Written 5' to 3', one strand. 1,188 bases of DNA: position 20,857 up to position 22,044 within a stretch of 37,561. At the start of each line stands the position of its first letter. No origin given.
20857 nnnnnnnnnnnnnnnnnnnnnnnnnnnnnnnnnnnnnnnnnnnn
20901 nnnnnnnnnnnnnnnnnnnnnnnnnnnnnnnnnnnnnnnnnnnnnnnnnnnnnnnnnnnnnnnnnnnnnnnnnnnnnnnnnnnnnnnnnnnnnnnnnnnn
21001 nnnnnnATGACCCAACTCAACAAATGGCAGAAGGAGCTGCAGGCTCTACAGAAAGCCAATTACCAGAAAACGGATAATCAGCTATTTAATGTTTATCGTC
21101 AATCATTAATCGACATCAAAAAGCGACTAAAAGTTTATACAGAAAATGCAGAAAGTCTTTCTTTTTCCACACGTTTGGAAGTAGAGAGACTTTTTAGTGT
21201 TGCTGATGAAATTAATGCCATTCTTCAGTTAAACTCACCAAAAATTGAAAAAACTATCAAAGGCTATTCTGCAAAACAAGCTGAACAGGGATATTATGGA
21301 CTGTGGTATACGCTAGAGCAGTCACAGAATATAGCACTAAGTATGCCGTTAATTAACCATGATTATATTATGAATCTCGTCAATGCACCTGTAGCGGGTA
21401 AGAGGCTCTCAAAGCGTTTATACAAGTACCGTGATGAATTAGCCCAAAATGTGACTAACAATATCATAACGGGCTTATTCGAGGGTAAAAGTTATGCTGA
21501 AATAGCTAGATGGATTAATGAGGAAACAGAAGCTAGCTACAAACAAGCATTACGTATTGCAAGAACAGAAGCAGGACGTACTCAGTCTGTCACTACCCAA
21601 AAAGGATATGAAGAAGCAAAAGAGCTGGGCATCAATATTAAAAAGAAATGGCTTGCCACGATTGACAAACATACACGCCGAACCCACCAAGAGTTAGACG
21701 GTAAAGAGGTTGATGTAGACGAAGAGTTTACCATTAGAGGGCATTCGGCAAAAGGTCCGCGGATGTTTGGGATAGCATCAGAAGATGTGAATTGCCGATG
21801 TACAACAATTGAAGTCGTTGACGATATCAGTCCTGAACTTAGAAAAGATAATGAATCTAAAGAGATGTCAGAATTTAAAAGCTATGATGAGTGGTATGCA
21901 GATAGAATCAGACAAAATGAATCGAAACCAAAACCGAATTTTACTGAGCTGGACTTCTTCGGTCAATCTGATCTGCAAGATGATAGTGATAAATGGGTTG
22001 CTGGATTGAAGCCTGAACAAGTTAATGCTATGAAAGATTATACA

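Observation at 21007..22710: Head-morphogenesis protein fused to a C3-like ADP-ribosyltransferase, with a coupled downstream small ORF and terminator: candidate packaged effector plus partner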

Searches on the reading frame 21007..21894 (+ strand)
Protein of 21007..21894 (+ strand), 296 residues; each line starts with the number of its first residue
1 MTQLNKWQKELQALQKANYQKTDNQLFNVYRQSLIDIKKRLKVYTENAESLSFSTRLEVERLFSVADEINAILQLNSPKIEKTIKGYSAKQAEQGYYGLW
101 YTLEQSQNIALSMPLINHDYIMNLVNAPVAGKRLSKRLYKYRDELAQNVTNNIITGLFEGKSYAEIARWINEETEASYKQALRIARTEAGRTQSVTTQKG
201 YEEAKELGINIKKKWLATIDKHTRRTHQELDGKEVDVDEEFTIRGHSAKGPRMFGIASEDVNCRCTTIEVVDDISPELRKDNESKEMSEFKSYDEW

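Call 22: find_related_loci(query=window:21007-21894:+, collection=viral_contigs, flank=3500)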
Query window:21007-21894:+ (296 aa) in viral_contigs; peptide patterns used: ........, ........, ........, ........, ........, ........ (x = any residue, [..] = any of these).
19 stretches matched a pattern; 11 encode a relative of the query (tblastn E <= 1e-3); 10 distinct loci.
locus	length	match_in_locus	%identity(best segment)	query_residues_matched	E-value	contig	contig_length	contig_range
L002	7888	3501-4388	98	1-296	0e+0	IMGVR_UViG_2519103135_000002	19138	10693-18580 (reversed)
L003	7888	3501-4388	98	1-296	0e+0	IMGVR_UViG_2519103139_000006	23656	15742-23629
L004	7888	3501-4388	98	1-296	0e+0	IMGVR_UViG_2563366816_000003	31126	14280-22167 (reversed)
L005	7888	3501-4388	97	1-296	0e+0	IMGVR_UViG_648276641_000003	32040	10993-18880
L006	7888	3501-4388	97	1-296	0e+0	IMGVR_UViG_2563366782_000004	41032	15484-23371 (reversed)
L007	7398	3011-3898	96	1-296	0e+0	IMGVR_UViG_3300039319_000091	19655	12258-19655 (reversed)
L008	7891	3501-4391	72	1-296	7e-149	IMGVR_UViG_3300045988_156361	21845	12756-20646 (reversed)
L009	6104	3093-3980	69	1-296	2e-145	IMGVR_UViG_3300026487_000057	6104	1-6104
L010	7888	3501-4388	98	1-296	0e+0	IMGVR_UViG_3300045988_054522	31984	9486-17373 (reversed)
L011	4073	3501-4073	78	1-191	8e-98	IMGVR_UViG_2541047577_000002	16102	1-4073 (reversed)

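Call 80: search_protein_families(library=pfam, proteins=[L007:3011-4699:+], max_evalue=0.001)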
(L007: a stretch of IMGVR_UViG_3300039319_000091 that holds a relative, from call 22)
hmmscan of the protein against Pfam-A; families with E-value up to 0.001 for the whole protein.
L007:3011-4699:+ (563 aa): 1 family
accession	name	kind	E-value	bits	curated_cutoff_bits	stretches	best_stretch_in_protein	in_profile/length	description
PF04233.19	Phage_Mu_F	-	8.9e-20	71.9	29.6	1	147-268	1-112/112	Phage Mu protein F like protein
